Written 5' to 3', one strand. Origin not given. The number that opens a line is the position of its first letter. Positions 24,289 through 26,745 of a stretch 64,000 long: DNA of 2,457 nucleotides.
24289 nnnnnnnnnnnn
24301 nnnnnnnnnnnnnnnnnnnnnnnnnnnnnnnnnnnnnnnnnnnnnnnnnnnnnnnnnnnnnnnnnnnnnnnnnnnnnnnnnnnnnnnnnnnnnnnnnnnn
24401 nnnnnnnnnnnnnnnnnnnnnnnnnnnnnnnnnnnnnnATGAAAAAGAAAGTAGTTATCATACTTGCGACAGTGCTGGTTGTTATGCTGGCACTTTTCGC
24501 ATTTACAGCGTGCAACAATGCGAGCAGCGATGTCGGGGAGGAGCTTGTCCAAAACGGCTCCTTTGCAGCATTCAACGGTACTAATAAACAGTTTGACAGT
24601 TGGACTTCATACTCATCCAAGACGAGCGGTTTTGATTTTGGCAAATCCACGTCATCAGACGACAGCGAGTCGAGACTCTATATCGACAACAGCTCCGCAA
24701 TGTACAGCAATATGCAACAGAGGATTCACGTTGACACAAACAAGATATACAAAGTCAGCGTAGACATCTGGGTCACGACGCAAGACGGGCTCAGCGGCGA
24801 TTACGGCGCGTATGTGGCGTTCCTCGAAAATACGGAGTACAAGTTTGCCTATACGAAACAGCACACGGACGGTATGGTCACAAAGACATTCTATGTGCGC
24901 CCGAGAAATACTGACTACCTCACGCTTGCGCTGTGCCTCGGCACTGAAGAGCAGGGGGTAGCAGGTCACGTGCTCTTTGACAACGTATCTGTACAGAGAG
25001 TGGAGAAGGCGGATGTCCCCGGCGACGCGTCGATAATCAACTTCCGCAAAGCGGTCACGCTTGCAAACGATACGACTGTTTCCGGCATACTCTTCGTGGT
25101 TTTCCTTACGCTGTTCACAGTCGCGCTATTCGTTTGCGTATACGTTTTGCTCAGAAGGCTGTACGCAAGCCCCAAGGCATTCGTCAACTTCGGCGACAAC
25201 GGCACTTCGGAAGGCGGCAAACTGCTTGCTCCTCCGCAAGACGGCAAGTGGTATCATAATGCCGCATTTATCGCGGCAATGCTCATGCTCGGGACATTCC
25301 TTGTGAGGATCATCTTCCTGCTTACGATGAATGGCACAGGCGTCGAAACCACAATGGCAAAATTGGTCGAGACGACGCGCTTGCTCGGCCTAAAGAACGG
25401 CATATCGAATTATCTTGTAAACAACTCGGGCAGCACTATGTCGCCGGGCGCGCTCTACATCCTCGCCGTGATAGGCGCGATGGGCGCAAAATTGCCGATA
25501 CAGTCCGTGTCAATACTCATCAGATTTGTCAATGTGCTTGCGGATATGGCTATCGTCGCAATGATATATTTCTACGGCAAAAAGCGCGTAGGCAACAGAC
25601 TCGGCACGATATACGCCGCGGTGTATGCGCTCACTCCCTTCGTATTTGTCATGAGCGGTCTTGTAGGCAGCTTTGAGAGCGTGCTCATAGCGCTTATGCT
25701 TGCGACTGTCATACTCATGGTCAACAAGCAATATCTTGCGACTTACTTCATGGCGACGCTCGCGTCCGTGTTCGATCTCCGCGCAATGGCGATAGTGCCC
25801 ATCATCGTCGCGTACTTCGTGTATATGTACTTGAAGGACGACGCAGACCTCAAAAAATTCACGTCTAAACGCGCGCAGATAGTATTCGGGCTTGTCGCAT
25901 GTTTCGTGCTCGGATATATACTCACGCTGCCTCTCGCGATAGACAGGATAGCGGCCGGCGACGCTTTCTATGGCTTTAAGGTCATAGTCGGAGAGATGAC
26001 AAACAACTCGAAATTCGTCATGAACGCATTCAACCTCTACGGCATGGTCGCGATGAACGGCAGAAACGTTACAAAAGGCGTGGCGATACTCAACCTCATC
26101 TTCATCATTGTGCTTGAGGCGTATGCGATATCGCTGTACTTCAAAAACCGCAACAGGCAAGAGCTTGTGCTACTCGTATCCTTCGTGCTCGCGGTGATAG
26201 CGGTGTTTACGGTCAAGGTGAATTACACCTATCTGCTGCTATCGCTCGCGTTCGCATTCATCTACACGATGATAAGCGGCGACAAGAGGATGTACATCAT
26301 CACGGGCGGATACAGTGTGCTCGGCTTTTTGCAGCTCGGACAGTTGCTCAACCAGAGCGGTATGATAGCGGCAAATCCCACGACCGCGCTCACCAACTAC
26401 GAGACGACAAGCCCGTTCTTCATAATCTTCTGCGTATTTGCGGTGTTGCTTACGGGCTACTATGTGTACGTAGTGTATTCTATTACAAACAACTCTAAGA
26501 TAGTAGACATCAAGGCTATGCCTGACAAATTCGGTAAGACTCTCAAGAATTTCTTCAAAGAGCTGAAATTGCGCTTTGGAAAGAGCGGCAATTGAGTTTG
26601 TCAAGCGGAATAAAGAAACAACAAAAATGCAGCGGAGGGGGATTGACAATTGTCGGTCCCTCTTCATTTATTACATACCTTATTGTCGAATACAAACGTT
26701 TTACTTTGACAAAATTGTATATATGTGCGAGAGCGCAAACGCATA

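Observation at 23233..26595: Essential rplS is bracketed by a ~460-nt direct repeat shared by two paralogous surface-protein genes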

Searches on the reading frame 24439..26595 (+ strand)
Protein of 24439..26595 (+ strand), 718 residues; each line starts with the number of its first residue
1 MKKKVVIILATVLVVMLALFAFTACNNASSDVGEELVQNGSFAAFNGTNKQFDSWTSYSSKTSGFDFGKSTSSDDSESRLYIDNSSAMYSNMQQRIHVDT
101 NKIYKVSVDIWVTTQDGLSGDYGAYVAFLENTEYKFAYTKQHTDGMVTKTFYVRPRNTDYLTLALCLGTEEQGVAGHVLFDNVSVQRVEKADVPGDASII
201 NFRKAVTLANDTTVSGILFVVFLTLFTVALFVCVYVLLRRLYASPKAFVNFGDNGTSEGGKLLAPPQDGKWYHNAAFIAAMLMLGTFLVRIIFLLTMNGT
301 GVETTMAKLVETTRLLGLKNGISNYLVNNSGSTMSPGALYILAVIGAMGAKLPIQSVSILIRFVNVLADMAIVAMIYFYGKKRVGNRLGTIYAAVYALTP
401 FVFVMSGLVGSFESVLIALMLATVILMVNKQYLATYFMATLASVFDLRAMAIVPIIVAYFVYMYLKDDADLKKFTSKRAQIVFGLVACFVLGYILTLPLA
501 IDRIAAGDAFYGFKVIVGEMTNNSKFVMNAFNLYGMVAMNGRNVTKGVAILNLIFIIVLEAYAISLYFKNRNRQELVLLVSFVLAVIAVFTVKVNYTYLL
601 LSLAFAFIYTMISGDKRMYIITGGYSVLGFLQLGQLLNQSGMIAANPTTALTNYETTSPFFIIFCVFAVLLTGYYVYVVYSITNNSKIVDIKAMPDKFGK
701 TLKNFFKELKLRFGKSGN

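Call 8: search_protein_families(library=pfam, proteins=[window:24439-26595:+], max_evalue=0.1)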
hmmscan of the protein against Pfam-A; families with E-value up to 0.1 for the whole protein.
window:24439-26595:+ (718 aa): 4 families
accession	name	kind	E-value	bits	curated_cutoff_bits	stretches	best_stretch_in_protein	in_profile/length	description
PF04415.17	DUF515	-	0.0069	15.3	29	0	2-77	28-101/449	Protein of unknown function (DUF515)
PF22637.2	CBM_4_9_1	-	0.0082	16.9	27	1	37-130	1-92/148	BppA domain 1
PF14551.11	MCM_N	-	0.024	15.5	24.9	1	73-157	13-95/95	MCM N-terminal domain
PF11820.13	DUF3339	-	0.086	13.5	25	1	192-235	24-67/67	Protein of unknown function (DUF3339)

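Call 11: find_homologous_proteins(query=window:24439-26592:+)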
Query window:24439-26592:+ (718 aa): 172 proteins with E <= 0.001 among 8000 candidates; the best 120 are listed.
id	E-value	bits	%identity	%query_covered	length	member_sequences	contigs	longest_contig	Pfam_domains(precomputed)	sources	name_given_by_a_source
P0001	0.0e+0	1551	100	100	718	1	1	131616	-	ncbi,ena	-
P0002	0.0e+0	1395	91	100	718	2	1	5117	PF22637.3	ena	-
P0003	0.0e+0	1329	85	100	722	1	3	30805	-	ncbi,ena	-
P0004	0.0e+0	1245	80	100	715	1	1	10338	-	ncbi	-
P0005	0.0e+0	1201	77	100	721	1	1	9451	-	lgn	-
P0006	0.0e+0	1114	73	100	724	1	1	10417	-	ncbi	-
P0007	2.9e-294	996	66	100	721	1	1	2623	PF22637.3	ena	-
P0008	3.5e-274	930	64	99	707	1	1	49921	-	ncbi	-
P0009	4.7e-268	909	61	99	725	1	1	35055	PF02018.24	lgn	-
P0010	2.1e-261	887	61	99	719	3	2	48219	-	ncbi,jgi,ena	-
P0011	4.1e-258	876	60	99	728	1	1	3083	-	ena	-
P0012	5.0e-258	876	58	100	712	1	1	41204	PF02018.24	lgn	-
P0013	3.2e-255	867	58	99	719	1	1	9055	-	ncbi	-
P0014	4.2e-254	863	57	100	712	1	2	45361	PF02018.24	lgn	-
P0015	2.1e-251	854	59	99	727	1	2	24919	-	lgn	-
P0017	4.5e-251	853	58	99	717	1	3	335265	PF02018.24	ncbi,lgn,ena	-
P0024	7.4e-246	836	56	100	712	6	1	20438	PF02018.24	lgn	-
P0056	7.8e-231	786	55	100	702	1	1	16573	PF22637.3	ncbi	-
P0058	1.1e-229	783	52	100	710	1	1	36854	PF22637.3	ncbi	-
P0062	3.7e-226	771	54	98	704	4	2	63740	PF22637.3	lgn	-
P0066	8.5e-219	747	53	100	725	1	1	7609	PF22637.3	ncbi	-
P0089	2.2e-184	633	49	100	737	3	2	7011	PF02018.24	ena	-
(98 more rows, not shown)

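Call 14: find_encoding_contigs(protein=P0003, flank=6000, max_places=3)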
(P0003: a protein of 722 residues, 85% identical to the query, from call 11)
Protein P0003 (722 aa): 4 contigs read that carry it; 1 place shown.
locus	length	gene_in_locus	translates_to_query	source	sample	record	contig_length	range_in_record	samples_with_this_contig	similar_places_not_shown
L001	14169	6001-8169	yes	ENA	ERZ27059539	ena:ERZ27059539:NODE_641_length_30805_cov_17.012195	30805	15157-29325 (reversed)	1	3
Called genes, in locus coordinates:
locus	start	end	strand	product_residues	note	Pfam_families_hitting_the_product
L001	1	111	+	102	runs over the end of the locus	PF04297:UPF0122, PF04545:Sigma70_r4, PF08281:Sigma70_r4_2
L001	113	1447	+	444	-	PF02881:SRP54_N, PF06414:Zeta_toxin (weak), PF13401:AAA_22 (faint), PF00448:SRP54, PF01656:CbiA (weak), PF02978:SRP_SPB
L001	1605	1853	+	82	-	PF00886:Ribosomal_S16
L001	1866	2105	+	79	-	PF13083:KH_KhpA-B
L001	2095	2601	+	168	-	PF01782:RimM, PF24986:PRC_RimM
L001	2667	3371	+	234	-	PF01746:tRNA_m1G_MT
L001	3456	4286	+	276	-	PF01926:MMR_HSR1, PF02421:FeoB_N (weak)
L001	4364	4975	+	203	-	PF01351:RNase_HII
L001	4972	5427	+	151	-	PF02021:UPF0102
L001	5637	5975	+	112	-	PF01245:Ribosomal_L19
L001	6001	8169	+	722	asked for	-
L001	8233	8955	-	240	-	PF09560:Spore_YunB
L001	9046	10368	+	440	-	PF05496:RuvB_N, PF00004:AAA, PF13173:AAA_14 (faint), PF16193:AAA_assoc_2, PF12002:MgsA_C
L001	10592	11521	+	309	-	PF00005:ABC_tran, PF13304:AAA_21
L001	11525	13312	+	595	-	-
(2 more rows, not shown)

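Call 15: find_related_loci(query=A1, collection=genome_contigs, flank=6000)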
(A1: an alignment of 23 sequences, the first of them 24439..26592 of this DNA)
Query A1 (718 aa) in genome_contigs; peptide patterns used: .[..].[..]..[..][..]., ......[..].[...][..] (x = any residue, [..] = any of these).
107 stretches matched a pattern; 94 encode a relative of the query (tblastn E <= 1e-3); the best 80 are kept; 79 distinct loci.
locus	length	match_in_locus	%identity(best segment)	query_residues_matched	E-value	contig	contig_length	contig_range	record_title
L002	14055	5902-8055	91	1-718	0e+0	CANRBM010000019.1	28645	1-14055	MAG: uncultured Clostridia bacterium isolate Lapin-030__bin15 genome assembly, contig: Lapin-030__NODE_2305_length_28645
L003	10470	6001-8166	85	1-718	0e+0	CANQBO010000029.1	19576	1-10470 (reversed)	MAG: uncultured Clostridia bacterium isolate Lapin-001__bin50 genome assembly, contig: Lapin-001__NODE_2964_length_19576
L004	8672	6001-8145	80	1-718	0e+0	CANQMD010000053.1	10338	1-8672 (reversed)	MAG: uncultured Clostridia bacterium isolate Lapin-014__bin23 genome assembly, contig: Lapin-014__NODE_5626_length_10338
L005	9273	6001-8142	73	1-716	0e+0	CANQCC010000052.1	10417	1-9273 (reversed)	MAG: uncultured Clostridia bacterium isolate Lapin-002__bin1 genome assembly, contig: Lapin-002__NODE_8500_length_10417_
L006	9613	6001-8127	61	1-709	0e+0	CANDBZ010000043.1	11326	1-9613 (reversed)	MAG TPA_asm: uncultured Clostridia bacterium isolate ERR6760077_bin.37_metawrap_v1.3_MAG genome assembly, contig: ERZ128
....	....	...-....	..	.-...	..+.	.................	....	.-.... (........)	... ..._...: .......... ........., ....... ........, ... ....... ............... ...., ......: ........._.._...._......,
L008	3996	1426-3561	58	1-716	0e+0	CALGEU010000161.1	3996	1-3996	MAG TPA_asm: uncultured Clostridia bacterium isolate SRR1747033_bin.3_CONCOCT_v1.1_MAG genome assembly, contig: ERZ80825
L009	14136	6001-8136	58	1-716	0e+0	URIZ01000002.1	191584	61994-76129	uncultured Clostridiales bacterium isolate UMGS1043 genome assembly, contig: NODE_17_length_191584_cov_27.453952, whole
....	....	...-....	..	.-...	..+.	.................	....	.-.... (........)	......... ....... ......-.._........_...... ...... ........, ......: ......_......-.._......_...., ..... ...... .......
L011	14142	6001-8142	58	1-712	0e+0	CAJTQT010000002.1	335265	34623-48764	MAG TPA_asm: uncultured Christensenella sp. isolate MGBC105284 genome assembly, contig: MGBC105284.2, whole genome shotg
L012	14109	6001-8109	58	1-715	0e+0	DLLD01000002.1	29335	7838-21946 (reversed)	MAG TPA_asm: Christensenella sp. UBA7571 UBA7571_contig_1391, whole genome shotgun sequence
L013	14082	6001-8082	59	1-706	0e+0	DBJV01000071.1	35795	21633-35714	MAG TPA_asm: Christensenella sp. UBA767 UBA767_contig_1593, whole genome shotgun sequence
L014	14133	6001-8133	56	1-718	0e+0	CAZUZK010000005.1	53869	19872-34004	MAG TPA_asm: uncultured Bacteroides sp. isolate SRP225648_co1_487 genome assembly, contig: NODE_1010_length_53869_cov_45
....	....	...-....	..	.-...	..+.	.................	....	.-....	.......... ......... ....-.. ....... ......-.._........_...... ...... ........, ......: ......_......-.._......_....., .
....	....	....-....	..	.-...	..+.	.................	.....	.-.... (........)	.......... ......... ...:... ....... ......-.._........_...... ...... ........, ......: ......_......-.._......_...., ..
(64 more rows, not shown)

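Call 16: find_encoding_contigs(protein=P0002, flank=6000, max_places=3)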
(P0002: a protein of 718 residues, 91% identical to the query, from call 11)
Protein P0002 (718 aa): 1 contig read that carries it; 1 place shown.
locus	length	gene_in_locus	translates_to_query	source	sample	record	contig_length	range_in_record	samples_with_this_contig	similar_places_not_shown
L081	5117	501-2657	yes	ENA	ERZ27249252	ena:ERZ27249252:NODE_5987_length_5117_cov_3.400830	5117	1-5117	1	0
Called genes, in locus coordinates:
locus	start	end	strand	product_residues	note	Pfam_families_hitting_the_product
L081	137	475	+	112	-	PF01245:Ribosomal_L19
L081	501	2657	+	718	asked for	PF22637:CBM_4_9_1 (weak)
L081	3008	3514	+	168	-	PF04525:LOR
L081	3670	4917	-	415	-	PF07411:DUF1508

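Call 17: find_encoding_contigs(protein=P0004, flank=6000, max_places=3)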
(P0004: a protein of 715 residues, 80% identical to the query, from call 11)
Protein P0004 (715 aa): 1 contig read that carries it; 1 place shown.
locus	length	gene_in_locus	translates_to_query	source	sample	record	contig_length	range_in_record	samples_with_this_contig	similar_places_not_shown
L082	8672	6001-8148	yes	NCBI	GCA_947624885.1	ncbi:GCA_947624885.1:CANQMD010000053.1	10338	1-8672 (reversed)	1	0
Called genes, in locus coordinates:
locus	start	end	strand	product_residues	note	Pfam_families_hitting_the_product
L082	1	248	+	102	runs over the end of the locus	PF04297:UPF0122, PF02001:DUF134 (faint), PF04545:Sigma70_r4, PF08281:Sigma70_r4_2 (weak)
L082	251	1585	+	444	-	PF02881:SRP54_N, PF06414:Zeta_toxin (weak), PF13401:AAA_22 (faint), PF00448:SRP54, PF01656:CbiA (weak), PF02978:SRP_SPB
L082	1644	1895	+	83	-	PF00886:Ribosomal_S16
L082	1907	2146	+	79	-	PF13083:KH_KhpA-B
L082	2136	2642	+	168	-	PF01782:RimM, PF24986:PRC_RimM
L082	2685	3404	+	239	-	PF01746:tRNA_m1G_MT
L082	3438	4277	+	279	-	PF01926:MMR_HSR1, PF02421:FeoB_N (weak)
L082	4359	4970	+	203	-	PF01351:RNase_HII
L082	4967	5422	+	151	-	PF02021:UPF0102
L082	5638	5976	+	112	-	PF01245:Ribosomal_L19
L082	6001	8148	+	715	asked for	-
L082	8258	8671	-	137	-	?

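Call 24: search_solved_structures(query=A1, max_evalue=1)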
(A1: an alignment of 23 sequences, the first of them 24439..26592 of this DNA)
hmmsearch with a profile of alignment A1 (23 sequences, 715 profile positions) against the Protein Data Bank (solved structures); distinct sequences matched with E-value up to 1: 2.
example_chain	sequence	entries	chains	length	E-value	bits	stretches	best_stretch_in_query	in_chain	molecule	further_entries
4d0q_A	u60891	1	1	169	0.00035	22.3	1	34-188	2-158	HYALURONATE LYASE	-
9hjm_I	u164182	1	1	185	0.49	11.9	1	1-100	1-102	Peptidyl-prolyl cis-trans isomerase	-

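Call 25: search_protein_families(library=ncbifam, proteins=[window:24439-26592:+], max_evalue=0.1)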
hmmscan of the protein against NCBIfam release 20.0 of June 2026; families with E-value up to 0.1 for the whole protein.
window:24439-26592:+ (718 aa): 0 families

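Call 26: find_encoding_contigs(protein=P0001, flank=1500, max_places=5)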
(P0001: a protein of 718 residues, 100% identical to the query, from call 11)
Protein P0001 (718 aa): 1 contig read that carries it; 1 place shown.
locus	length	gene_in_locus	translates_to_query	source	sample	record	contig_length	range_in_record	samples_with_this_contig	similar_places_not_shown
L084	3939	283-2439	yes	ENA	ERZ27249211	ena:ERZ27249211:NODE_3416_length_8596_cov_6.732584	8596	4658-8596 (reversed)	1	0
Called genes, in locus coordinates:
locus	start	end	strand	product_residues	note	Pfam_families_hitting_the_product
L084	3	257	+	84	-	?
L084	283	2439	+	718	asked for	-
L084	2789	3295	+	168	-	PF04525:LOR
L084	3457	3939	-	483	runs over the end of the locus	-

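Call 36: predict_structure(alignment_id=A1)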
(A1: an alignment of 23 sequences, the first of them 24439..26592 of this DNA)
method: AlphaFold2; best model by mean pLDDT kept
length: 718 residues; sequences in the alignment: 23
mean_pLDDT: 73.0   pTM: 0.68
mean pLDDT of the five models: 73.0, 72.7, 71.7, 67.6, 67.2
residues with pLDDT >= 90: 34; 70-90: 434; 50-70: 185; < 50: 65
segments of 3 or more residues with pLDDT < 50: 209-211, 256-262, 518-544, 592-594, 644-657
pLDDT, mean of each block of 10 residues (from residue 1): 64 66 53 80 78 75 76 67 88 80 90 85 86 84 87 80 87 88 89 85 63 64 86 84 68 50 53 80 87 66 67 81 67 64 85 80 84 88 80 86 66 82 85 86 75 77 66 70 80 72 62 54 38 42 49 66 66 75 77 60 85 82 84 67 46 49 69 80 61 73 76 60
secondary structure, 60 per line:
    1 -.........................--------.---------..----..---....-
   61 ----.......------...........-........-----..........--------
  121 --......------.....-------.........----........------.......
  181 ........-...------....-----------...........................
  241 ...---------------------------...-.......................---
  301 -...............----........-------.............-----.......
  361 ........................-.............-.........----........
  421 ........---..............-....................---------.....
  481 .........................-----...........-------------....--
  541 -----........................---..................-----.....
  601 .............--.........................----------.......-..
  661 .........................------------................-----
elements in order (helices of 4 or more, strands of 3 or more residues): H2-26 E56-59 E65-71 E78-88 E90-97 E103-112 E123-128 E135-139 E147-155 E160-167 E174-188 E199-202 H214-243 H275-297 H302-316 H321-328 H336-348 H354-384 H386-398 H400-408 H413-428 H432-445 H447-466 H476-505 H511-521 H535-538 H546-569 H573-590 H596-613 H616-640 H651-657 H659-685 H698-713
